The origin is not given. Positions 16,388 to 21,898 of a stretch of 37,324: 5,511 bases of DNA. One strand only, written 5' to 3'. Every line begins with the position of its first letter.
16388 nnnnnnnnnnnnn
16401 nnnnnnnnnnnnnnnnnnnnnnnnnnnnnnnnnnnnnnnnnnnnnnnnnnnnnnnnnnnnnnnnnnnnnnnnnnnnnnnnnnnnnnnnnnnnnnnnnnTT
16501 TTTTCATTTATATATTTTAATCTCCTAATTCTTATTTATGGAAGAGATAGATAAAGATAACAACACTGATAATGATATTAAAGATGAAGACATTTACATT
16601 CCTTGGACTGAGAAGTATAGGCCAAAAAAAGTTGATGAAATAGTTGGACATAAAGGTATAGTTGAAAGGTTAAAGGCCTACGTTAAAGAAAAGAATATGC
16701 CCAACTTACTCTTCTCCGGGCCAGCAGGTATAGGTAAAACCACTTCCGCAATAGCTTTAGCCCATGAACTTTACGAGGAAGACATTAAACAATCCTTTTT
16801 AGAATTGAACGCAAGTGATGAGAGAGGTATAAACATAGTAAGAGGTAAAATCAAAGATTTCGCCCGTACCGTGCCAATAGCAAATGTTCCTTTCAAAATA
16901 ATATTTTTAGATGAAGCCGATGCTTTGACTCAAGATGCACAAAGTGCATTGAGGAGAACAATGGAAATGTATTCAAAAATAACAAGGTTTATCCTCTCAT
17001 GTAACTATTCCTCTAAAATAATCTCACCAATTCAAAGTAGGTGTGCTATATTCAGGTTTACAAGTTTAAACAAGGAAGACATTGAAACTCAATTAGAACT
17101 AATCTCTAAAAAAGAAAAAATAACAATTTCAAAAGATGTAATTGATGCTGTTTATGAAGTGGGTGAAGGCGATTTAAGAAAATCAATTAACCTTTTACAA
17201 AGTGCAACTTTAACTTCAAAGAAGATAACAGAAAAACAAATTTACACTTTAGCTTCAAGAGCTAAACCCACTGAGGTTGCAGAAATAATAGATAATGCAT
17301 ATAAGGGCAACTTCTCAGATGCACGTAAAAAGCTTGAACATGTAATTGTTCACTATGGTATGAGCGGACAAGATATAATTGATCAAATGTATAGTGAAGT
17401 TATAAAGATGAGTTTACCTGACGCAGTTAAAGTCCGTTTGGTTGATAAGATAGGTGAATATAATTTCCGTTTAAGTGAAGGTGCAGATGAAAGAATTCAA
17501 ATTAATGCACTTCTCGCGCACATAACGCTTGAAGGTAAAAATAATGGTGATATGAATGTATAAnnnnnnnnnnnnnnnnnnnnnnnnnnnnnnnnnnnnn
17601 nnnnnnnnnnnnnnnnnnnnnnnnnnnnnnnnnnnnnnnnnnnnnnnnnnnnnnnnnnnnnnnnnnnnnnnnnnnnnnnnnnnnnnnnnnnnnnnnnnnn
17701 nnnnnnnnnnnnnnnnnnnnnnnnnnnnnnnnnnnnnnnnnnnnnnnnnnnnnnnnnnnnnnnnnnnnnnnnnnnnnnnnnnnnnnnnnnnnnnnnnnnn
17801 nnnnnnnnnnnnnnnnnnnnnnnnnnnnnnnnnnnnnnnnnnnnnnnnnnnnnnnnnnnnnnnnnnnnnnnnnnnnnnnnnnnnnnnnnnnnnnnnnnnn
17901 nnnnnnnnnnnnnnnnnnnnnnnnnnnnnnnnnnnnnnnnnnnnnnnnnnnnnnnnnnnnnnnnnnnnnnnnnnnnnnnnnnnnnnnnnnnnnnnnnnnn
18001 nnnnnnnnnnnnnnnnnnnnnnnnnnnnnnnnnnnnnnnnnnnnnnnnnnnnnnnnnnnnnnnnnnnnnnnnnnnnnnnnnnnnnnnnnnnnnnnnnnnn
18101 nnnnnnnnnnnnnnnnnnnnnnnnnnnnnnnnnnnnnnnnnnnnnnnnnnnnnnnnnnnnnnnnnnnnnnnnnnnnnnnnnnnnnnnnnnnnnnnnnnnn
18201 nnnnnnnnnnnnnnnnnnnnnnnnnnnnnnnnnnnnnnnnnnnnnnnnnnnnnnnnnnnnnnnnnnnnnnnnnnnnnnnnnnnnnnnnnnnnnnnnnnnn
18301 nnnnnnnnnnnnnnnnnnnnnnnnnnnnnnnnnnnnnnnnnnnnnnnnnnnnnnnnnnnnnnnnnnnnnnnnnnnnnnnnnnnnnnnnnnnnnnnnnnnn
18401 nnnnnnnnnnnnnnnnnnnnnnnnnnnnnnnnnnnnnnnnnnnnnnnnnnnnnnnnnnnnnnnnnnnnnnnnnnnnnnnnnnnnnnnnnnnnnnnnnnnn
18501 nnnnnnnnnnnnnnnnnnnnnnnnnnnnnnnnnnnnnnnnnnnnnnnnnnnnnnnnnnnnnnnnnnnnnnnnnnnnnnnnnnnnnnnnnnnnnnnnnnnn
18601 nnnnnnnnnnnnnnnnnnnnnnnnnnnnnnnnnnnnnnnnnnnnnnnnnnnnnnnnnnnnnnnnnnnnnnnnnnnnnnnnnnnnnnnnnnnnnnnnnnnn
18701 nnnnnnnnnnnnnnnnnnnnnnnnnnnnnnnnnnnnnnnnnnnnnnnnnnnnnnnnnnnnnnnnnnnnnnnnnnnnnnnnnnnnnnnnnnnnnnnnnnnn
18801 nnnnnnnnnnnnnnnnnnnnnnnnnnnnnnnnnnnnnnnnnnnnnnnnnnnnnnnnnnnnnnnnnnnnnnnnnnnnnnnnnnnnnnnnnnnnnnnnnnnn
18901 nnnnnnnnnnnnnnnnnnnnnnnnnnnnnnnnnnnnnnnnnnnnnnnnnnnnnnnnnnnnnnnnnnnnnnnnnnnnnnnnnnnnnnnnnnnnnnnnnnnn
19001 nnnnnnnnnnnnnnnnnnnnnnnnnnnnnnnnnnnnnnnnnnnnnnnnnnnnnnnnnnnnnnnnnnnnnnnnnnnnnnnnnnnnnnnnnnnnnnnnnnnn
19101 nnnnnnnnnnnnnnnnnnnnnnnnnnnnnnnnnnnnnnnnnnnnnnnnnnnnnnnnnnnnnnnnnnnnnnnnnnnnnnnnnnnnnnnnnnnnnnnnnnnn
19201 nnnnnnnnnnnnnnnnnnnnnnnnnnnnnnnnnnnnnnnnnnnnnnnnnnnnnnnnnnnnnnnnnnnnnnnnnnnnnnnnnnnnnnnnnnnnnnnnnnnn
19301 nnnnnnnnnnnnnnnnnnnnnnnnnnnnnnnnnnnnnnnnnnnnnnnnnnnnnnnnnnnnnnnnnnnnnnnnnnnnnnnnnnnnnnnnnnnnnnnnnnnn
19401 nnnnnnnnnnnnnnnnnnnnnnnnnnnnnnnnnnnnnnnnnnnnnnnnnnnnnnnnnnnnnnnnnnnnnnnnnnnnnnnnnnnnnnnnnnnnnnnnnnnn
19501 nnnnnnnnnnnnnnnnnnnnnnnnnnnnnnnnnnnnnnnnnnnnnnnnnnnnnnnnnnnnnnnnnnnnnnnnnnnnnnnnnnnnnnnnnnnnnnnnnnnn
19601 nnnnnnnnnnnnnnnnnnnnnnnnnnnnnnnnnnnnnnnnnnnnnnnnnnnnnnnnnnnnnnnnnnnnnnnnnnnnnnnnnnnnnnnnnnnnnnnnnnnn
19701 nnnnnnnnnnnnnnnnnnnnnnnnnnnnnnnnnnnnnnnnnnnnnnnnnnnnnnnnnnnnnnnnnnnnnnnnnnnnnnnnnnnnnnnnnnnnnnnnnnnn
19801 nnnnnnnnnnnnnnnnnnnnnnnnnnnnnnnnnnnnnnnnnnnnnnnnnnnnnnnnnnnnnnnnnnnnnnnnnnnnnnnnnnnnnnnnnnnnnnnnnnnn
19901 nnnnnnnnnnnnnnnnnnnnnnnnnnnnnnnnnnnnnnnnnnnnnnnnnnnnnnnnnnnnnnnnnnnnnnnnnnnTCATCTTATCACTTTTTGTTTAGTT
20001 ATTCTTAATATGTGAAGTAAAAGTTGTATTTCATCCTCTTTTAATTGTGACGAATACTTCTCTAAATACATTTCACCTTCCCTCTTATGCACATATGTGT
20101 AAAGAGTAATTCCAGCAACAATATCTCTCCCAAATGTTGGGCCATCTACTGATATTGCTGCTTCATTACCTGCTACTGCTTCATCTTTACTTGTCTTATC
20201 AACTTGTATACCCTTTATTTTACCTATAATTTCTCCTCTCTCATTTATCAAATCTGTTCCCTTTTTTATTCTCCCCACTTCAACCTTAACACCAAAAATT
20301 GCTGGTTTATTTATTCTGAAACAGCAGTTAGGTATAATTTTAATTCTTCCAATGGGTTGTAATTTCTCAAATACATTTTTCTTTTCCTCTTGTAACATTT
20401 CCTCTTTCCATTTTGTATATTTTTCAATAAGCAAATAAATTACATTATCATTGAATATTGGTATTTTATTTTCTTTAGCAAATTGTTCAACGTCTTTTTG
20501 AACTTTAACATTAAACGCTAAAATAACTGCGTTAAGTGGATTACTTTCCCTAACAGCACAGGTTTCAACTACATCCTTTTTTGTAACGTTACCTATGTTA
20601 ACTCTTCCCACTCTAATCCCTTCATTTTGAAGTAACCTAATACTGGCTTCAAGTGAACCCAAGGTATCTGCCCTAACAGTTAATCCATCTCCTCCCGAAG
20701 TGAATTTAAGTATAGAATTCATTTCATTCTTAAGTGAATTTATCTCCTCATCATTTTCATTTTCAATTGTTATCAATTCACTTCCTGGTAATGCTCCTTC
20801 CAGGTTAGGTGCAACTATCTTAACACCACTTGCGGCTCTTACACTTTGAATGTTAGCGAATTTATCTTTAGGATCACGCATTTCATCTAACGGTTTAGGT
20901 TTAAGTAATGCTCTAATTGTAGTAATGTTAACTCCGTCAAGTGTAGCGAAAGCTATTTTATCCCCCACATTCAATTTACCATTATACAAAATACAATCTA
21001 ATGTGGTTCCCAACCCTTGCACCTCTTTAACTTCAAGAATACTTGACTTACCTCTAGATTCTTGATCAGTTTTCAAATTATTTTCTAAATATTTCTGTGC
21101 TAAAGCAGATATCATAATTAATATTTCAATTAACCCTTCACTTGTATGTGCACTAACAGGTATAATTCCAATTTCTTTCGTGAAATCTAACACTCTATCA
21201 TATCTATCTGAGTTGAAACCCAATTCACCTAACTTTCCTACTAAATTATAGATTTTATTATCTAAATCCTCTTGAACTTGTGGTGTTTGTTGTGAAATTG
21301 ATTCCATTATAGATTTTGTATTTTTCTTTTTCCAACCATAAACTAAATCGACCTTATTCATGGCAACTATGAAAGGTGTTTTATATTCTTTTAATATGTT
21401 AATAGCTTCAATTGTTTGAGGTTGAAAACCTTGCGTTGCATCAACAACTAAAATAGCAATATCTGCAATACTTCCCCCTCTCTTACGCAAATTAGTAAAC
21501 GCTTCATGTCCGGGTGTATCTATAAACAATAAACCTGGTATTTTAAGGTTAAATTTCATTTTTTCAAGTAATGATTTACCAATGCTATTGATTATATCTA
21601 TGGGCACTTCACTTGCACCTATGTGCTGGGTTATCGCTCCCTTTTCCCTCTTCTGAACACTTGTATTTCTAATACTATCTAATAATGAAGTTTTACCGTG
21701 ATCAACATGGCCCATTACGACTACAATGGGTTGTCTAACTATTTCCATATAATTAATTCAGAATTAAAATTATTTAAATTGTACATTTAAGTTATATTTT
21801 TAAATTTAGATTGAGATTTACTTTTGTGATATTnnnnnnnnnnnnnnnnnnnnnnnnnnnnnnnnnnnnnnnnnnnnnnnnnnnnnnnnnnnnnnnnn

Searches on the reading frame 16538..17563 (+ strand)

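Call 22: search_protein_families(library=pfam, proteins=[window:16538-17563:+], max_evalue=0.001)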
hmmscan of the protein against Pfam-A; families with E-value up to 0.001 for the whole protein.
window:16538-17563:+ (341 aa): 14 families
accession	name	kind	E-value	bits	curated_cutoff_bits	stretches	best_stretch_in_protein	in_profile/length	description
PF08542.16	Rep_fac_C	-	1.9e-24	86.3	23.6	1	243-327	2-87/88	Replication factor C C-terminal domain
PF00004.35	AAA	-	4.4e-16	59.9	21.2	1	57-174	1-128/131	ATPase family associated with various cellular activities (AAA)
PF13177.12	DNA_pol3_delta2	-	7.9e-11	42.6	27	1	100-177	85-160/161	DNA polymerase III, delta subunit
PF25361.1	AAA_lid_RFC1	-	3e-08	33.4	34.9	1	180-234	2-56/59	RFC1-like, AAA+ ATPase lid domain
PF03215.21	Rad17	-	2.1e-07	31.5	23.8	1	18-79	4-70/186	Rad17 P-loop domain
PF21960.2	RCF1-5-like_lid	-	8.3e-07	29.3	27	1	186-224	3-42/43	RCF1/5-like, AAA+ ATPase lid domain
PF25199.1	nSTAND_NTPase5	-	2.5e-06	27.8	34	1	41-157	28-134/145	Novel STAND NTPase 5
PF05496.18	RuvB_N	-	4.7e-06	26.9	27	1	28-85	2-63/159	Holliday junction DNA helicase RuvB P-loop domain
PF13173.12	AAA_14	-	1.3e-05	25.7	27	1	57-155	5-97/129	AAA domain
PF16193.11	AAA_assoc_2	-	4.1e-05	24.2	34.3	1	192-237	2-53/81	AAA C-terminal domain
PF01695.23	IstB_IS21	-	7.8e-05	22.7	24.1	0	52-88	90-126/238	IstB-like ATP binding protein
PF13401.12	AAA_22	-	0.00032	21.4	27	0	57-94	8-45/130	AAA domain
PF20720.3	nSTAND3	-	0.00044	20.4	27.2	0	56-193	19-144/155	Novel STAND NTPase 3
PF13191.12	AAA_16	-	0.00087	20.3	32.6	0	42-82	9-52/167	AAA ATPase domain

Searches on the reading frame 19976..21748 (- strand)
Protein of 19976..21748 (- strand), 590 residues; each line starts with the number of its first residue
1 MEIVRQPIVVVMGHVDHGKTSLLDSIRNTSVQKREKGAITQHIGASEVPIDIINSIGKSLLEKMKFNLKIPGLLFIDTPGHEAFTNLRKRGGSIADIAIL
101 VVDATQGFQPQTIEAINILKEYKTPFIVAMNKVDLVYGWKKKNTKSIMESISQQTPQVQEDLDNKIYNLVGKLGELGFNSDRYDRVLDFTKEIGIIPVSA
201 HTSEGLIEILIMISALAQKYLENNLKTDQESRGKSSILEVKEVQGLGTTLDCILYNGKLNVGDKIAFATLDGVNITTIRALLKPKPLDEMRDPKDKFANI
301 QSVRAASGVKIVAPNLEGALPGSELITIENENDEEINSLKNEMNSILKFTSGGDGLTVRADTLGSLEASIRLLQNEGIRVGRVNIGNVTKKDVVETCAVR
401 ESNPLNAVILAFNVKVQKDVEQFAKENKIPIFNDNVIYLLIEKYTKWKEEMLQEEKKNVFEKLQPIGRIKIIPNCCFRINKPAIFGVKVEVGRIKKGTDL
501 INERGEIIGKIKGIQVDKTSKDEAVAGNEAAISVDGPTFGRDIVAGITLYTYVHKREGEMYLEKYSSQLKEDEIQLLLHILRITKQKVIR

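Call 22: search_protein_families(library=pfam, proteins=[window:19976-21748:-], max_evalue=0.001)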
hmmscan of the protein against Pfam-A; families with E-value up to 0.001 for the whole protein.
window:19976-21748:- (590 aa): 8 families
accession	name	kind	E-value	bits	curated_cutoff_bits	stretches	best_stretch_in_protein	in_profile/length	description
PF00009.33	GTP_EFTU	-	3e-36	125.2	26.5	1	8-217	5-186/188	Elongation factor Tu GTP binding domain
PF14578.12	GTP_EFTU_D4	-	4.3e-19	68.6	23.8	1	467-550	3-86/86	Elongation factor Tu domain 4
PF11987.13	IF-2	-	1.8e-17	63.8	27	1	331-444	4-116/117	Translation-initiation factor 2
PF03144.31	GTP_EFTU_D2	-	1.1e-10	42.2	30.3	2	486-549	5-72/73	Elongation factor Tu domain 2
PF01926.29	MMR_HSR1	-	2.2e-08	34.6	21.9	1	9-132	2-113/113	50S ribosome-binding GTPase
PF08477.19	Roc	-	0.00014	22.5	27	1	9-134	2-119/119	Ras of Complex, Roc, domain of DAPkinase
PF03029.23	ATP_bind_1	-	0.00014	22.1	27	1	58-214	80-235/240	Conserved hypothetical ATP binding protein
PF00350.29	Dynamin_N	-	0.00032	21.2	27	0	9-42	1-34/168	Dynamin family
